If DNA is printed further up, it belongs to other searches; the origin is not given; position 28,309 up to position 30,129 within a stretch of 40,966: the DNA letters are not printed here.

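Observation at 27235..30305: Partner-switching module with no sigma factor (2 STAS, RsbW-type kinase, GAF-PP2C phosphatase, orphan receiver) inside a glycan-assembly operon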

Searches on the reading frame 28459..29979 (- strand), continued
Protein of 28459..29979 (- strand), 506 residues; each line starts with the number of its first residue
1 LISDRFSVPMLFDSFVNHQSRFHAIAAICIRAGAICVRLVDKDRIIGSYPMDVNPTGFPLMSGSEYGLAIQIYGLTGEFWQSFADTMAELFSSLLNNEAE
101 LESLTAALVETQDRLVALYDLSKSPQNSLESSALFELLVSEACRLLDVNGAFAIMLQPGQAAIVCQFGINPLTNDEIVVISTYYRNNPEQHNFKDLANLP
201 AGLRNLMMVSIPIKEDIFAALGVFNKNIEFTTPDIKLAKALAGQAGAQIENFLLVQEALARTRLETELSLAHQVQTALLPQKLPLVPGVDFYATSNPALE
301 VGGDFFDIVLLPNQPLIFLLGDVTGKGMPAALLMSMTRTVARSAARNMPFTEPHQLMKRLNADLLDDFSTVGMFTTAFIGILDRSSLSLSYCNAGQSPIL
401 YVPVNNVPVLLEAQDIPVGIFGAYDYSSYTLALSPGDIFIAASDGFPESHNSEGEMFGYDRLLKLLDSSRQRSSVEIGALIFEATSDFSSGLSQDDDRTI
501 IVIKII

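Call 32: search_protein_families(library=pfam, proteins=[L030:8518-9036:-, L030:6440-8521:-, L030:5285-6346:-, L030:9083-9430:+, L030:12381-16511:+, L030:17304-19565:-, L040:5414-8272:-, L040:3354-5399:-, L023:7417-8877:-, L023:12388-13404:+], max_evalue=0.0001)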
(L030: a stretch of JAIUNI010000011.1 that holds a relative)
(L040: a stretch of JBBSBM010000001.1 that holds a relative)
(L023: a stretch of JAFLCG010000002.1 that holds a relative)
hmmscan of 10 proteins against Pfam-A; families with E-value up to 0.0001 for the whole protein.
L030:8518-9036:- (172 aa): 2 families
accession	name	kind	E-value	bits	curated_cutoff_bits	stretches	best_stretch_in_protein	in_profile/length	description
PF13302.13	Acetyltransf_3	-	1.3e-10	42.5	25.4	1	56-147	40-136/138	Acetyltransferase (GNAT) domain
PF00583.31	Acetyltransf_1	-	9.4e-07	29.6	20.7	1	51-144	18-112/116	Acetyltransferase (GNAT) family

L030:6440-8521:- (693 aa): 24 families
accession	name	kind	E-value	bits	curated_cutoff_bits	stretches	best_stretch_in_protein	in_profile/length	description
PF00515.34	TPR_1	-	1.5e-114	370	27.8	7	462-494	1-33/34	Tetratricopeptide repeat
PF07719.23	TPR_2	-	6.9e-107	341.3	27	7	463-494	2-33/34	Tetratricopeptide repeat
PF13414.12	TPR_11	-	9.6e-82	268.9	26.8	7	439-475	5-41/42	TPR repeat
PF13181.12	TPR_8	-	4.4e-68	220.1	25.7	1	462-494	1-33/34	Tetratricopeptide repeat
PF13432.12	TPR_16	-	9.6e-57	189.4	32.7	2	540-597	7-64/65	Tetratricopeptide repeat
PF13431.12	TPR_17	-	1.3e-53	175.2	24.4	0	451-483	2-34/34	Tetratricopeptide repeat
PF13371.12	TPR_9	-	5.3e-46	155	35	2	443-512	10-72/73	Tetratricopeptide repeat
PF13424.12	TPR_12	-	1.4e-41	141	30.1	4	563-628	2-75/77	Tetratricopeptide repeat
PF13428.12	TPR_14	-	2.9e-38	126.8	23.5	0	570-605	7-42/44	Tetratricopeptide repeat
PF14559.12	TPR_19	-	3.1e-34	117.5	25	1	609-664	2-57/68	Tetratricopeptide repeat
PF13174.12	TPR_6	-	1.5e-26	91.6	26.3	0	537-559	7-29/33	Tetratricopeptide repeat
PF13374.12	TPR_10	-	5.9e-23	80.6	27.5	0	465-490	5-30/42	Tetratricopeptide repeat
PF25575.1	TPR_BSK1_C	-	2.3e-15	57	42.2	0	542-596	54-109/118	Serine/threonine-protein kinase BSK1-like, TPR repeats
PF12895.13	ANAPC3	-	1.7e-13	51.1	27.2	1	543-619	2-77/82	Anaphase-promoting complex, cyclosome, subunit 3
PF23914.1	TPR_CcmH_CycH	-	6.4e-13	49.3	42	0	503-598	57-155/158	Cytochrome c-type biogenesis protein H TPR domain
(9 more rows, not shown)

L030:5285-6346:- (353 aa): 5 families
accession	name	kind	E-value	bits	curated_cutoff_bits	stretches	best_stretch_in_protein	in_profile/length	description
PF01035.26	DNA_binding_1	-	1e-34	118.6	27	1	271-350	1-80/81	6-O-methylguanine DNA methyltransferase, DNA binding domain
PF02805.21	Ada_Zn_binding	-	1.3e-31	108.8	23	1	13-76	1-64/65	Metal binding domain of Ada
PF12833.13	HTH_18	-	2.9e-20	72.8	33.6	1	108-183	3-79/80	Helix-turn-helix domain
PF00165.29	HTH_AraC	-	7.1e-12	45.6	26.6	1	94-133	2-41/42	Bacterial regulatory helix-turn-helix proteins, AraC family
PF02870.21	Methyltransf_1N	-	2e-09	38.3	21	1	190-267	1-71/71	6-O-methylguanine DNA methyltransferase, ribonuclease-like domain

L030:9083-9430:+ (115 aa): 0 families

L030:12381-16511:+ (1376 aa): 11 families
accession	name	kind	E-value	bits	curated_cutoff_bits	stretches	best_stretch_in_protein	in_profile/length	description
PF08448.16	PAS_4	-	1.1e-58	196.7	23.1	4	712-831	2-110/110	PAS fold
PF00989.32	PAS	-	8.5e-55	184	22.6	4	202-304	2-104/113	PAS fold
PF13426.13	PAS_9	-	8.9e-54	180.6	27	4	586-685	3-103/103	PAS domain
PF00072.30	Response_reg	-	3.8e-45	153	30.2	2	1245-1360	1-110/111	Response regulator receiver domain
PF08447.18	PAS_3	-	6.1e-37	126.2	25.6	2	223-301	1-80/89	PAS fold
PF13188.13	PAS_8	-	5.9e-33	112.1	21.8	2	577-627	4-55/65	PAS domain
PF02518.31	HATPase_c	-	5.2e-28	98.1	26.4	1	961-1075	1-109/111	Histidine kinase-, DNA gyrase B-, and HSP90-like ATPase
PF00512.31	HisKA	-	2.5e-22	79.1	26.9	1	850-914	2-66/66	His Kinase A (phospho-acceptor) domain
PF24820.1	Diguanyl_cycl_sensor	-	2.1e-10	41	28.1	1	580-659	2-88/109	Diguanylate cyclase-like sensor domain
PF18095.7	PAS_12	-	3.1e-09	37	22.6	0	566-640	39-113/153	UPF0242 C-terminal PAS-like domain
PF14598.12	PAS_11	-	7.2e-09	36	25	1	214-304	5-94/109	PAS domain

L030:17304-19565:- (753 aa): 3 families
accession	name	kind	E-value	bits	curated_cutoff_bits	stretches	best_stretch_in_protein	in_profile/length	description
PF00905.27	Transpeptidase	-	1.3e-57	195.7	22.1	1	382-721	3-298/299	Penicillin binding protein transpeptidase domain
PF03717.20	PBP_dimer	-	3e-20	73.8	24.4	1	168-332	5-178/180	Penicillin-binding Protein dimerisation domain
PF05223.17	MecA_N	-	1.4e-08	35.5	22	1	42-154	1-113/117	NTF2-like N-terminal transpeptidase domain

L040:5414-8272:- (952 aa): 23 families
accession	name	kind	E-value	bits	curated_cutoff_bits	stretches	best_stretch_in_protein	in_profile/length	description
PF00515.34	TPR_1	-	3.6e-123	397.3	27.8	8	561-590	4-33/34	Tetratricopeptide repeat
PF07719.23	TPR_2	-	9.1e-111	353.4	27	5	689-722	1-34/34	Tetratricopeptide repeat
PF13414.12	TPR_11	-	1.2e-75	249.3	26.8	4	698-733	3-38/42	TPR repeat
PF13432.12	TPR_16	-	4.4e-63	209.6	32.7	4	393-454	2-63/65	Tetratricopeptide repeat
PF13181.12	TPR_8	-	4e-62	201.6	25.7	0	689-722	1-34/34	Tetratricopeptide repeat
PF13371.12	TPR_9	-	1.3e-57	192.2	35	2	499-556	4-61/73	Tetratricopeptide repeat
PF13431.12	TPR_17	-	3.9e-55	180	24.4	1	712-744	2-34/34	Tetratricopeptide repeat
PF13424.12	TPR_12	-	6.2e-47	158.1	30.1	2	858-922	2-74/77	Tetratricopeptide repeat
PF14559.12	TPR_19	-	3.7e-32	110.9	25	1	569-616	2-49/68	Tetratricopeptide repeat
PF13428.12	TPR_14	-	2.1e-26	90.1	23.5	0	491-528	2-39/44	Tetratricopeptide repeat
PF13174.12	TPR_6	-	1.9e-21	75.6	26.3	0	491-522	1-32/33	Tetratricopeptide repeat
PF13374.12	TPR_10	-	6.5e-19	67.7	27.5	0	560-588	4-32/42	Tetratricopeptide repeat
PF25575.1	TPR_BSK1_C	-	2.5e-15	56.8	42.2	0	288-357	44-114/118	Serine/threonine-protein kinase BSK1-like, TPR repeats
PF23914.1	TPR_CcmH_CycH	-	2.1e-11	44.3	42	0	467-559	61-156/158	Cytochrome c-type biogenesis protein H TPR domain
PF25062.1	ARM_TT21_N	-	1.2e-09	38.7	40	0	475-529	155-207/222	Tetratricopeptide repeat protein 21 N-terminal ARM repeat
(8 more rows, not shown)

L040:3354-5399:- (681 aa): 30 families (the best 25 are shown)
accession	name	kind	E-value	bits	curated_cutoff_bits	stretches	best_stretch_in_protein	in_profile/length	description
PF00515.34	TPR_1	-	8.2e-110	355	27.8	8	419-452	1-34/34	Tetratricopeptide repeat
PF07719.23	TPR_2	-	4.5e-102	326.3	27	8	453-485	1-33/34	Tetratricopeptide repeat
PF13414.12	TPR_11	-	4.8e-77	253.8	26.8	7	161-200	3-42/42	TPR repeat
PF13181.12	TPR_8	-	2.9e-73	236.3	25.7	3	455-485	3-33/34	Tetratricopeptide repeat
PF13432.12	TPR_16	-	7.8e-57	189.7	32.7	6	431-484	9-62/65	Tetratricopeptide repeat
PF13371.12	TPR_9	-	6e-52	174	35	4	566-621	6-61/73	Tetratricopeptide repeat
PF13431.12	TPR_17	-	5.3e-50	164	24.4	3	442-474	2-34/34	Tetratricopeptide repeat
PF13424.12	TPR_12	-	1.1e-48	163.8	30.1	4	154-215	5-74/77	Tetratricopeptide repeat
PF13428.12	TPR_14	-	2.1e-41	136.5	23.5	0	155-192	4-41/44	Tetratricopeptide repeat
PF14559.12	TPR_19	-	7.5e-36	122.7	25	1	131-189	4-62/68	Tetratricopeptide repeat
PF13174.12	TPR_6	-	5.6e-31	105.5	26.3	0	324-350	2-28/33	Tetratricopeptide repeat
PF13374.12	TPR_10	-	5.1e-26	90.3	27.5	0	453-479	2-28/42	Tetratricopeptide repeat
PF25575.1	TPR_BSK1_C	-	8.3e-23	81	42.2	1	19-83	47-112/118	Serine/threonine-protein kinase BSK1-like, TPR repeats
PF23914.1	TPR_CcmH_CycH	-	4.1e-21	75.9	42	2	94-186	62-155/158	Cytochrome c-type biogenesis protein H TPR domain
PF24575.1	TPR_Slam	-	4.3e-15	56.5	35.2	0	192-243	53-104/104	Surface lipoprotein assembly modifier, N-terminal TPR repeats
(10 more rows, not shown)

L023:7417-8877:- (486 aa): 1 family
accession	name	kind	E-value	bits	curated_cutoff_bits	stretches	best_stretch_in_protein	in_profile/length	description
PF13598.12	DUF4139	-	4.4e-08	33.5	31.8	1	186-486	1-205/205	Domain of unknown function (DUF4139)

L023:12388-13404:+ (338 aa): 2 families
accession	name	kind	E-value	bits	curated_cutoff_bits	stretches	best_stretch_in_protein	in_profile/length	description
PF00753.33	Lactamase_B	-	5.4e-21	75.9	22.7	1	28-240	4-194/196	Metallo-beta-lactamase superfamily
PF12706.13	Lactamase_B_2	-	2.9e-05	24.2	27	1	71-119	25-75/200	Beta-lactamase superfamily domain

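Call 37: find_homologous_proteins(query=L086:6364-7878:+)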
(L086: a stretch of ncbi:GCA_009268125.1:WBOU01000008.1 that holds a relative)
Query L086:6364-7878:+ (504 aa): 2168 proteins with E <= 0.001 among 8000 candidates; the best 120 are listed.
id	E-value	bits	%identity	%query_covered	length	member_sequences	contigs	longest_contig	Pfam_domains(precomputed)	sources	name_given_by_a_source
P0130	0.0e+0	1038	97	97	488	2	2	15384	PF01740.27,PF03808.20,PF13466.13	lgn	-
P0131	4.6e-239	812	74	98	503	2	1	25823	PF01740.27,PF03808.20,PF13466.13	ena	-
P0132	2.2e-237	806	74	99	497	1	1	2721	PF01740.27,PF03808.20,PF13466.13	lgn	-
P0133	3.7e-235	799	72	99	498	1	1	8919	PF01740.27,PF03808.20,PF13466.13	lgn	-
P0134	2.3e-197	674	62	96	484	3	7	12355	PF01740.27,PF03808.20,PF13466.13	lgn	-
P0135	3.9e-197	674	62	97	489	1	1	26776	PF01740.27,PF03808.20,PF13466.13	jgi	jgi:N-acetylglucosaminyldiphosphoundecaprenol N-acetyl-beta-D-mannosaminyltransferase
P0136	4.2e-195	667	61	97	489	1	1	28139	PF01740.27,PF03808.20,PF13466.13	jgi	jgi:N-acetylglucosaminyldiphosphoundecaprenol N-acetyl-beta-D-mannosaminyltransferase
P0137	3.5e-194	664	61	97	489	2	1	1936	PF01740.27,PF03808.20,PF13466.13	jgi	jgi:N-acetylglucosaminyldiphosphoundecaprenol N-acetyl-beta-D-mannosaminyltransferase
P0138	3.9e-193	661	62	96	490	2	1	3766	PF01740.27,PF03808.20,PF13466.13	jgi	jgi:N-acetylglucosaminyldiphosphoundecaprenol N-acetyl-beta-D-mannosaminyltransferase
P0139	7.3e-193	660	62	95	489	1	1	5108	PF01740.27,PF03808.20,PF13466.13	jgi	jgi:N-acetylglucosaminyldiphosphoundecaprenol N-acetyl-beta-D-mannosaminyltransferase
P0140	8.6e-193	659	61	97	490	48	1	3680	PF01740.27,PF03808.20,PF13466.13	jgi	jgi:N-acetylglucosaminyldiphosphoundecaprenol N-acetyl-beta-D-mannosaminyltransferase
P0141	1.7e-192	658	60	99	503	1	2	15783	PF01740.27,PF03808.20,PF13466.13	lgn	-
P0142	8.8e-192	656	61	97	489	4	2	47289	PF01740.27,PF03808.20,PF13466.13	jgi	jgi:N-acetylglucosaminyldiphosphoundecaprenol N-acetyl-beta-D-mannosaminyltransferase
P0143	7.3e-191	653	61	96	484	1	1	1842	PF01740.27,PF03808.20,PF13466.13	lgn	-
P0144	4.1e-190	651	61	96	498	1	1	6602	PF01740.27,PF03808.20,PF13466.13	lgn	-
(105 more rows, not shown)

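Call 38: predict_structure(alignment_id=A1)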
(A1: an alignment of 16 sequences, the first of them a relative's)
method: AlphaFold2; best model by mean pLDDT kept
length: 497 residues; sequences in the alignment: 16
mean_pLDDT: 82.7   pTM: 0.56
mean pLDDT of the five models: 82.7, 82.1, 79.4, 77.9, 77.7
residues with pLDDT >= 90: 142; 70-90: 292; 50-70: 53; < 50: 10
segments of 3 or more residues with pLDDT < 50: 111-120
pLDDT, mean of each block of 10 residues (from residue 1): 76 88 90 87 82 79 88 83 72 55 53 46 80 88 87 86 85 85 72 82 83 89 87 84 73 69 71 81 85 82 87 83 82 81 91 86 88 91 93 92 88 87 93 91 89 92 92 91 77 94
secondary structure, 60 per line:
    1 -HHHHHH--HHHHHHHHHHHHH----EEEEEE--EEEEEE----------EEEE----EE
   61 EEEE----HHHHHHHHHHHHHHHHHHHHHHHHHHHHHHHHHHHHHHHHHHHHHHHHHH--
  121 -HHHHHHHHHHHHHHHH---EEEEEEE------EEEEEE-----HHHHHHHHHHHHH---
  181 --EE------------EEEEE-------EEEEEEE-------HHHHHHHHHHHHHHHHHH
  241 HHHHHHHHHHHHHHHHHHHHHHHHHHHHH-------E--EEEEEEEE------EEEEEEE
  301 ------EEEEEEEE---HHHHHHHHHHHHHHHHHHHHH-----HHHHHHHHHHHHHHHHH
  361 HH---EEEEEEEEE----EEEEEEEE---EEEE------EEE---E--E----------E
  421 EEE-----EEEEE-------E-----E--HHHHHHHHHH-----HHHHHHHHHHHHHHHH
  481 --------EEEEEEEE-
elements in order: H2-7 H10-22 E27-32 E35-40 E51-54 E59-64 H69-118 H122-137 E141-147 E154-159 H165-177 E197-201 E209-215 H223-269 E280-287 E294-300 E307-314 H318-338 H344-362 E366-374 E379-386 E390-393 E400-402 E420-423 E429-433 H450-459 H465-480 E489-496

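Call 43: fold_search(model_id=the predicted structure, library=pdb)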
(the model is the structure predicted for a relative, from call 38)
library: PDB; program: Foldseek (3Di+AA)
matches with E <= 10: 1182; with E <= 0.001: 245
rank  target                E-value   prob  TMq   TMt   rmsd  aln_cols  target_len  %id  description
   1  6k4e_B                2.6e-14  1.00  0.45  0.87   2.8       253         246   20  SiaA-PP2C domain of Pseudomonas aeruginosa (released 2019-06-26)
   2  6k4e_A                1.3e-13  1.00  0.43  0.83   3.0       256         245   20  SiaA-PP2C domain of Pseudomonas aeruginosa (released 2019-06-26)
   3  3eq2_A                1.3e-13  1.00  0.39  0.50   6.3       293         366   19  Structure of Hexagonal Crystal form of Pseudomonas aeruginosa RssB (released 2009-10-20)
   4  3eq2_B                1.7e-13  1.00  0.39  0.50   6.7       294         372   23  Structure of Hexagonal Crystal form of Pseudomonas aeruginosa RssB (released 2009-10-20)
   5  3f7a_B                1.8e-13  1.00  0.40  0.51   6.8       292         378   20  Structure of Orthorhombic crystal form of Pseudomonas aeruginosa RssB (released 2009-11-24)
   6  5ucg_B                2.0e-13  1.00  0.39  0.57  23.7       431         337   14  Structure of the PP2C Phosphatase Domain and a Fragment of the Regulatory Domain of the Cell Fate Determinant SpoIIE f (released 2017-05-31)
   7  3f79_B                2.1e-13  1.00  0.38  0.77   4.5       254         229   20  Structure of pseudo-centered cell crystal form of the C-terminal phosphatase domain of P. aeruginosa RssB (released 2009-11-24)
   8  5ucg_A                3.8e-13  1.00  0.38  0.53  23.8       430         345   13  Structure of the PP2C Phosphatase Domain and a Fragment of the Regulatory Domain of the Cell Fate Determinant SpoIIE f (released 2017-05-31)
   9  3ke6_A                6.1e-13  1.00  0.38  0.52   3.3       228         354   24  The crystal structure of the RsbU and RsbW domains of Rv1364c from Mycobacterium tuberculosis (released 2010-11-10)
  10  5ucg_E                7.3e-13  1.00  0.39  0.56  23.8       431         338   14  Structure of the PP2C Phosphatase Domain and a Fragment of the Regulatory Domain of the Cell Fate Determinant SpoIIE f (released 2017-05-31)
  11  5ucg_C                1.1e-12  1.00  0.38  0.55  23.8       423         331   13  Structure of the PP2C Phosphatase Domain and a Fragment of the Regulatory Domain of the Cell Fate Determinant SpoIIE f (released 2017-05-31)
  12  3f79_F                1.3e-12  1.00  0.38  0.76   4.7       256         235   22  Structure of pseudo-centered cell crystal form of the C-terminal phosphatase domain of P. aeruginosa RssB (released 2009-11-24)
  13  5ucg_D                1.4e-12  1.00  0.37  0.53  24.0       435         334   12  Structure of the PP2C Phosphatase Domain and a Fragment of the Regulatory Domain of the Cell Fate Determinant SpoIIE f (released 2017-05-31)
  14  3pu9_A                5.6e-12  1.00  0.39  0.79   3.3       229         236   17  Crystal structure of serine/threonine phosphatase Sphaerobacter thermophilus DSM 20745 (released 2010-12-22)
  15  3ke6_B                9.4e-12  1.00  0.40  0.56   2.3       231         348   24  The crystal structure of the RsbU and RsbW domains of Rv1364c from Mycobacterium tuberculosis (released 2010-11-10)
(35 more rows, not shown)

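Call 61: search_protein_families(library=pfam, alignment_id=A1, max_evalue=0.001)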
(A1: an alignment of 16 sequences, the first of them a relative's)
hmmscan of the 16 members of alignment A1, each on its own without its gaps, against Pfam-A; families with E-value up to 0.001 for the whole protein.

A. member 1, P0010 (497 aa): 3 families
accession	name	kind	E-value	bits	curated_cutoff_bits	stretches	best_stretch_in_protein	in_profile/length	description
PF07228.17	SpoIIE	-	3.2e-40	138.6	25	1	306-496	4-191/192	Stage II sporulation protein E (SpoIIE)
PF13185.12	GAF_2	-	0.00024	21.7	28.6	0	177-239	70-134/136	GAF domain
PF01590.32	GAF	-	0.0008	20.4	22.4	0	124-240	4-133/133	GAF domain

B. families by the number of members that match (of 16 scanned): 6 families
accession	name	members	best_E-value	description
PF07228.17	SpoIIE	16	6.1e-46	Stage II sporulation protein E (SpoIIE)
PF01590.32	GAF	8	9.6e-09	GAF domain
PF13185.12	GAF_2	8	4.8e-07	GAF domain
PF13581.12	HATPase_c_2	5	4.8e-22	Histidine kinase-like ATPase domain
PF02518.31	HATPase_c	4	1.1e-05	Histidine kinase-, DNA gyrase B-, and HSP90-like ATPase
PF13492.12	GAF_3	3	3.5e-06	GAF domain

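Call 62: list_cluster_members(proteins=[P0010, P0001])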
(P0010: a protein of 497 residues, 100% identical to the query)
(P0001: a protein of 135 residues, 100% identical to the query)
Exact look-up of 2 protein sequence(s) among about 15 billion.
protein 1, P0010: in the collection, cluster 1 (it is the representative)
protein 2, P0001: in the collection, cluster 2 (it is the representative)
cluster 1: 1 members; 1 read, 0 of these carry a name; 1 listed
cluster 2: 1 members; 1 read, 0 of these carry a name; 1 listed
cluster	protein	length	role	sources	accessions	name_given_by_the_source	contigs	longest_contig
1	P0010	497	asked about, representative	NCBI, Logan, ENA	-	-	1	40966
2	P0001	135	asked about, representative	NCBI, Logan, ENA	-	-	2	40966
